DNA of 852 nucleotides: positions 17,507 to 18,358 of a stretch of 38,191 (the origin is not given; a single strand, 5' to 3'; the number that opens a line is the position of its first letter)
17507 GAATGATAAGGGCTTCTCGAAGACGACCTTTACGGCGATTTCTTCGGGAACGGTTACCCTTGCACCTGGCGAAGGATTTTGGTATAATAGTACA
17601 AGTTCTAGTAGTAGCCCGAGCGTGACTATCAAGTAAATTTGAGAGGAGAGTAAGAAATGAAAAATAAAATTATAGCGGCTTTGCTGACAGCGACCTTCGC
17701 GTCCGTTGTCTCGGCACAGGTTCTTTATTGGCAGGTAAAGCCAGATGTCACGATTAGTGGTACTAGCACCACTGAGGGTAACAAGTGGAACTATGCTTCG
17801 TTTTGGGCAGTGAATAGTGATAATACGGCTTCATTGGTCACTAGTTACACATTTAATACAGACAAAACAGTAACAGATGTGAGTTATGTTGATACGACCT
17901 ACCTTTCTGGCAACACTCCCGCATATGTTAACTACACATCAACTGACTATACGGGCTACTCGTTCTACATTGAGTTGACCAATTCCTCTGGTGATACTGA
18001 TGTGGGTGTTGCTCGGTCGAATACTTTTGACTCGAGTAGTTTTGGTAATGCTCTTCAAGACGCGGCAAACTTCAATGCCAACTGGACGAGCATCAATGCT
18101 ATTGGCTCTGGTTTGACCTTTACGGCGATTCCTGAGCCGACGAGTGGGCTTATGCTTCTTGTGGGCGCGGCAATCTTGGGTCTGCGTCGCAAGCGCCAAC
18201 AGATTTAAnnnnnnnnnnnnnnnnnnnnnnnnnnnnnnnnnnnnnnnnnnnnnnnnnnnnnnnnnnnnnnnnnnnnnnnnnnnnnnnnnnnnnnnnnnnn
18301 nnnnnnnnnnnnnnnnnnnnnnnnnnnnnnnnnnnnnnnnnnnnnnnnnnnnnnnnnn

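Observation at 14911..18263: Self-contained operon of four uncharacterised secreted proteins ending in a PEP-CTERM subunit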

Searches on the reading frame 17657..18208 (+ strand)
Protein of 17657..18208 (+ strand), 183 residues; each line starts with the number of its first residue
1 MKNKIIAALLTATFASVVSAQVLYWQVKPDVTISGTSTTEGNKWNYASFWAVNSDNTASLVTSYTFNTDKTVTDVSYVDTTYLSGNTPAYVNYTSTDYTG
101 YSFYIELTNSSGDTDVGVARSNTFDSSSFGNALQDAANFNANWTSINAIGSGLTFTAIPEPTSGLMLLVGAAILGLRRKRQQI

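Call 3: search_protein_families(library=pfam, proteins=[window:17657-18208:+], max_evalue=1)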
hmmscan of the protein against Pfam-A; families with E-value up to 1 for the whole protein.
window:17657-18208:+ (183 aa): 3 families
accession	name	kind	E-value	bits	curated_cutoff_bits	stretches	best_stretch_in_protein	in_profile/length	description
PF07589.16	PEP-CTERM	-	0.00013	22.3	20.7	1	157-179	1-24/24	PEP-CTERM motif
PF00746.26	Gram_pos_anchor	-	0.11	12.9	20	1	163-181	23-41/43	LPXTG cell wall anchor motif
PF10907.13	DUF2749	-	0.21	12.1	25.5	1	1-42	1-45/72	Protein of unknown function (DUF2749)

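Call 4: search_protein_families(library=ncbifam, proteins=[window:17657-18208:+], max_evalue=1)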
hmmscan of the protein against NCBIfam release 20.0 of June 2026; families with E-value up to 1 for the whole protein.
window:17657-18208:+ (183 aa): 10 families
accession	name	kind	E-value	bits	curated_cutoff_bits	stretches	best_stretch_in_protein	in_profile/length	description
NF038124.1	PEP_CTERM_TLD_A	exception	3.4e-06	26.8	100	1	45-181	98-234/235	PEP_CTERM-anchored TLD domain-containing protein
NF038129.1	PEP_NF038129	equivalog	7.3e-06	26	65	1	95-181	113-194/194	NF038129 family PEP-CTERM protein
TIGR02595.1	PEP_CTERM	domain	3.6e-05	24.3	16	1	158-181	1-24/24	PEP-CTERM sorting domain-containing protein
NF033554.9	floc_PepA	equivalog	0.00014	21.8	80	1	134-181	216-260/261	flocculation-associated PEP-CTERM protein PepA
NF038118.1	PEP_CTERM_CCXG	equivalog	0.0011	18.7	90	1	139-181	156-199/199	CCXG family PEP-CTERM protein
NF038126.1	PEP_CTERM_FxDxF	subfamily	0.0014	18.9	50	1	11-180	5-164/165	FxDxF family PEP-CTERM protein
TIGR03901.2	MYXO-CTERM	domain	0.018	15.4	20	1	160-180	13-33/34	MYXO-CTERM sorting domain-containing protein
NF038119.1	PEP_CTERM_MHFG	equivalog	0.021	15.1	100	1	145-181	223-259/260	MHFG family PEP-CTERM protein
NF038120.1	PEP_CTERM_QFxxD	subfamily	0.022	14.6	80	1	153-180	188-213/215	NF038120 family PEP-CTERM protein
NF033947.0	PEP-cistern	hypoth_equivalog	0.23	11.1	60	0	57-180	59-195/195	cistern family PEP-CTERM protein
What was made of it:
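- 17657..18208 (+): Gene D, 183 aa: signal peptide, conserved mature N-terminal strand LYWQV, variable core with the SF(F/Y)IEL motif, and a PEP-CTERM sorting signal (aa 157-181; nt 18125-18199). PF07589 scores 22.3 against 20.7, and TIGR02595 scores 24.3 against 16 (calls 3, 4).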

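Call 26: search_solved_structures(query=A4, max_evalue=10)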
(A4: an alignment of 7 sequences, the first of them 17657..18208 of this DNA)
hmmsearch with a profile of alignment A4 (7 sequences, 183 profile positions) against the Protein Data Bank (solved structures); distinct sequences matched with E-value up to 10: 5.
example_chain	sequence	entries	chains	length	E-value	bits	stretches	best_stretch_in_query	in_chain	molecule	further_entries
6u0o_B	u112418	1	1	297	0.59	13.7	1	5-100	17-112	LYZ2 domain-containing protein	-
4o3w_A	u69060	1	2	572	1.9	12.1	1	44-133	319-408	Transferrin binding protein B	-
3pqu_A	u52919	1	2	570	1.9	12.1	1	44-133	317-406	Transferrin binding protein B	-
5xz0_A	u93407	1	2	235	7.6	10.1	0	47-109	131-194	Staphylococcal enterotoxin B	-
4les_A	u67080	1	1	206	7.9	10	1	23-84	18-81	Protein - conserved hypothetical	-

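Call 35: search_protein_families(library=phrogs, proteins=[window:17657-18208:+], max_evalue=0.1)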
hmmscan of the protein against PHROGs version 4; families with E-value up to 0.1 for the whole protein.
window:17657-18208:+ (183 aa): 0 families

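Call 92: search_protein_families(library=padloc, proteins=[window:17657-18208:+], max_evalue=0.01)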
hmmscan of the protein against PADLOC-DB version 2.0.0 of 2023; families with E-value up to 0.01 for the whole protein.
window:17657-18208:+ (183 aa): 0 families

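Call 104: search_solved_structures(query=A8, max_evalue=10)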
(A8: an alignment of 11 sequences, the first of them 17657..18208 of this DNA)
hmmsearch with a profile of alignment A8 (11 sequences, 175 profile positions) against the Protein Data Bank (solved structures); distinct sequences matched with E-value up to 10: 0.
